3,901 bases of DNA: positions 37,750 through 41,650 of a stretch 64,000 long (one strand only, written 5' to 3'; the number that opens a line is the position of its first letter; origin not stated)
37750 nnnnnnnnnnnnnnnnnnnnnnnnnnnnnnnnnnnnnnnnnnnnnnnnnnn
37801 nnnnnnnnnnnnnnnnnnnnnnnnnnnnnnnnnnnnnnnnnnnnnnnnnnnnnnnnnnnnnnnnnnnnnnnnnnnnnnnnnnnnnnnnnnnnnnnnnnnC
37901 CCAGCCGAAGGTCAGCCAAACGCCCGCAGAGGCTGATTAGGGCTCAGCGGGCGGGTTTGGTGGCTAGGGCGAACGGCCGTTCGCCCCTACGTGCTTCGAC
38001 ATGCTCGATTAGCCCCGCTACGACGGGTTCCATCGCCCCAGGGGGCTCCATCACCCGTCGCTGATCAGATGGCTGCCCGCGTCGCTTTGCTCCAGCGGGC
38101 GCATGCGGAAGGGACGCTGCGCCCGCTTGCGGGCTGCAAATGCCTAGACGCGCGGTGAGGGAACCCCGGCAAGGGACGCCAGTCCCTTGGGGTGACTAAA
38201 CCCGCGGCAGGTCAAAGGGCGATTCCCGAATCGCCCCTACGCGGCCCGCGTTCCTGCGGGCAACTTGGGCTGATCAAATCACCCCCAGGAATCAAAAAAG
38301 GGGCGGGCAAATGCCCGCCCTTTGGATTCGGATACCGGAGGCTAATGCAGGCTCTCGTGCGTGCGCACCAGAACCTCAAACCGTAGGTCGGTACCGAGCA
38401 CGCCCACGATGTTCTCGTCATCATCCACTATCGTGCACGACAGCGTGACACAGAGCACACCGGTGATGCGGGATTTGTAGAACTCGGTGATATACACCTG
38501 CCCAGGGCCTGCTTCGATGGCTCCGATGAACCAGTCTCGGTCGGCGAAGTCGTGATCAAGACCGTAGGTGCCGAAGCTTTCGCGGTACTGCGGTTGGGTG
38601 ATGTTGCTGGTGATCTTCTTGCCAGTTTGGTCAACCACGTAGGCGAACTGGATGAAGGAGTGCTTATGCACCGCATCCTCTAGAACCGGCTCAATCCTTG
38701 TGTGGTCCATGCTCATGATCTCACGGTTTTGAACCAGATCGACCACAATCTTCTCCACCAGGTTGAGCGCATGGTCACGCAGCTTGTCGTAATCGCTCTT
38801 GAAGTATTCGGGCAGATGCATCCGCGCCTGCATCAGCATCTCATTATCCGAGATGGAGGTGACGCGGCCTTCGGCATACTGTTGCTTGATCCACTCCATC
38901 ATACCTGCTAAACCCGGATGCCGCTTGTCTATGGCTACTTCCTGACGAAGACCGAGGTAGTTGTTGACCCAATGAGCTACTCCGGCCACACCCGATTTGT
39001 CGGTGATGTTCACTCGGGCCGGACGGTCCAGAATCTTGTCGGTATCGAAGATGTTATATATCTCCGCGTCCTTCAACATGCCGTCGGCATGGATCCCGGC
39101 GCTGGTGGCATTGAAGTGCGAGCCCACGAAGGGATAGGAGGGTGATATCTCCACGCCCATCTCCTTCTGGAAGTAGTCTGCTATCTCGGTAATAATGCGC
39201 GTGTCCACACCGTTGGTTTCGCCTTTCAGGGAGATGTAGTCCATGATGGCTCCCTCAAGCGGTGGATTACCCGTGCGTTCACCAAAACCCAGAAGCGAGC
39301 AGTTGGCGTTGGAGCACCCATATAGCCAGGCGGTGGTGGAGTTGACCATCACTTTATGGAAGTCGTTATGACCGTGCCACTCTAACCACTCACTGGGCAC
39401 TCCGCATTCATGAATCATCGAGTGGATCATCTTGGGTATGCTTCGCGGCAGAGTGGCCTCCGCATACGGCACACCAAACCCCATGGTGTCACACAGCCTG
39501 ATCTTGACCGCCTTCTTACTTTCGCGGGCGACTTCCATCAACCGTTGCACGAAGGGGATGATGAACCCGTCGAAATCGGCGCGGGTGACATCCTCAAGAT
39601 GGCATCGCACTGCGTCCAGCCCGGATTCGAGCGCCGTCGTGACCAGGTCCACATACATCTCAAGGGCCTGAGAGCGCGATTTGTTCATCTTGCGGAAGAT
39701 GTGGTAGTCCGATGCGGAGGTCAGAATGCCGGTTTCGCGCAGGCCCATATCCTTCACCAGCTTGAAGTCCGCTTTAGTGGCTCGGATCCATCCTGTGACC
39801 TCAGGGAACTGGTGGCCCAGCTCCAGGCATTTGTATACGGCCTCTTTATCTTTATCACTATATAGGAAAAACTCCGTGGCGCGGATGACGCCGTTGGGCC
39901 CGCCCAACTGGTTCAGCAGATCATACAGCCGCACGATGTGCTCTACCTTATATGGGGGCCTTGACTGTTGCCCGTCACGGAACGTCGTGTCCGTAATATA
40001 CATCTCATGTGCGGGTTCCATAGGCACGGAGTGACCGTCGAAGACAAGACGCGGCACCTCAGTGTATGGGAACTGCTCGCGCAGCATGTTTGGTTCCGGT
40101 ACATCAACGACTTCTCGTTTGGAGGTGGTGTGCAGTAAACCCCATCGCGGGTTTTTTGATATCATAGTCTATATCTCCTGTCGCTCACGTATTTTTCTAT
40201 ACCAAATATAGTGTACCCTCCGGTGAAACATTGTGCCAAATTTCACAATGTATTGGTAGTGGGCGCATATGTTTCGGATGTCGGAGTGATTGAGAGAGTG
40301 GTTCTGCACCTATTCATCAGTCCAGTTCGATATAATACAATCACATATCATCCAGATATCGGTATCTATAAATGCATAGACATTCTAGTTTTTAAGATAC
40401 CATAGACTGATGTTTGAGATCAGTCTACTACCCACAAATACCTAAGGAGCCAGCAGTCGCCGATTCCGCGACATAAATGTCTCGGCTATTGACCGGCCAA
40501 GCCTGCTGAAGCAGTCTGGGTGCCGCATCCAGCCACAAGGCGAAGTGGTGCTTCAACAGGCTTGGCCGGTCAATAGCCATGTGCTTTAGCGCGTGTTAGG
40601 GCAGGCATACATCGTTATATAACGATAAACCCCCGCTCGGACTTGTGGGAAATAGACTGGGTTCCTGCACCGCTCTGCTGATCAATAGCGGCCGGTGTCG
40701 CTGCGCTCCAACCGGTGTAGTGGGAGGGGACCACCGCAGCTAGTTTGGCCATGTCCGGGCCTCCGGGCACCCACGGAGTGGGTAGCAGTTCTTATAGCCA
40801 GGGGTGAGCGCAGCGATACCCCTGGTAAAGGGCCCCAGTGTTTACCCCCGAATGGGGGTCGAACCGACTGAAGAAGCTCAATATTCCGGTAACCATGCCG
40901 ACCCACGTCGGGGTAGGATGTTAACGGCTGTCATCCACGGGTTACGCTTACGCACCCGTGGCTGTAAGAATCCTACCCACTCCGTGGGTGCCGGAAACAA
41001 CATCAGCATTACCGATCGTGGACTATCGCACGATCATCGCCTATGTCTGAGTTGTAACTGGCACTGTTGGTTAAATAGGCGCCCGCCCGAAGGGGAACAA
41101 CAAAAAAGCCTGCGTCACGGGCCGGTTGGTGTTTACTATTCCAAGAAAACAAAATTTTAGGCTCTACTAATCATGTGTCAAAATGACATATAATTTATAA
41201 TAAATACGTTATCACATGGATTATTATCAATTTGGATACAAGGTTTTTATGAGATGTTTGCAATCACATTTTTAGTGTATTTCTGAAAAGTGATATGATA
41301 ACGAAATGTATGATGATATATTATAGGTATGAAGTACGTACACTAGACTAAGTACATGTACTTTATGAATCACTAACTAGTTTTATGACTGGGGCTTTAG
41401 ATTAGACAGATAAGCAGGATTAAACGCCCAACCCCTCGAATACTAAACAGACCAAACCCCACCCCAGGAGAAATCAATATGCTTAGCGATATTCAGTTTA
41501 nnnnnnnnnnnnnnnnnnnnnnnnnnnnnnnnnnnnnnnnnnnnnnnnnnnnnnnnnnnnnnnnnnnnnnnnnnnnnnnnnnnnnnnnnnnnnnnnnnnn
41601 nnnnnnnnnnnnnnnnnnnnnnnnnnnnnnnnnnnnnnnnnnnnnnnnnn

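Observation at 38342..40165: Fusion of an HMGL-like (LeuA/CimA/NifV-type) catalytic domain to a C-terminal Cache-like ligand-binding domain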

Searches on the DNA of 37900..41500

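Call 22: search_rna_families(source=window, start=37900, end=41500, threshold=evalue, max_evalue=1)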
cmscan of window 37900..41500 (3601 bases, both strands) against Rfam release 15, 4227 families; matches with E-value up to 1: 5.
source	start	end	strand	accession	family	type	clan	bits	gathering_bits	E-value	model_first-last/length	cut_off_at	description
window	40398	40578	-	RF02901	AaHKsRNA41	Gene; sRNA;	-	28.9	97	0.00064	1-187/187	no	Aggregatibacter sRNA 41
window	40484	40597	+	RF02901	AaHKsRNA41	Gene; sRNA;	-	26.4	97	0.003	1-187/187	no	Aggregatibacter sRNA 41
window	38209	38333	-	RF01808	MicX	Gene; sRNA;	-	24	75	0.022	1-194/194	no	MicX Vibrio cholerae sRNA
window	38007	38056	-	RF01138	sR23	Gene; snRNA; snoRNA; CD-box;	-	18.2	45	0.22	1-54/54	no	Small nucleolar RNA sR23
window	38296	38323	+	RF00166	PrrB_RsmZ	Gene; sRNA;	CL00106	17.1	44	0.71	102-129/133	no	PrrB/RsmZ RNA family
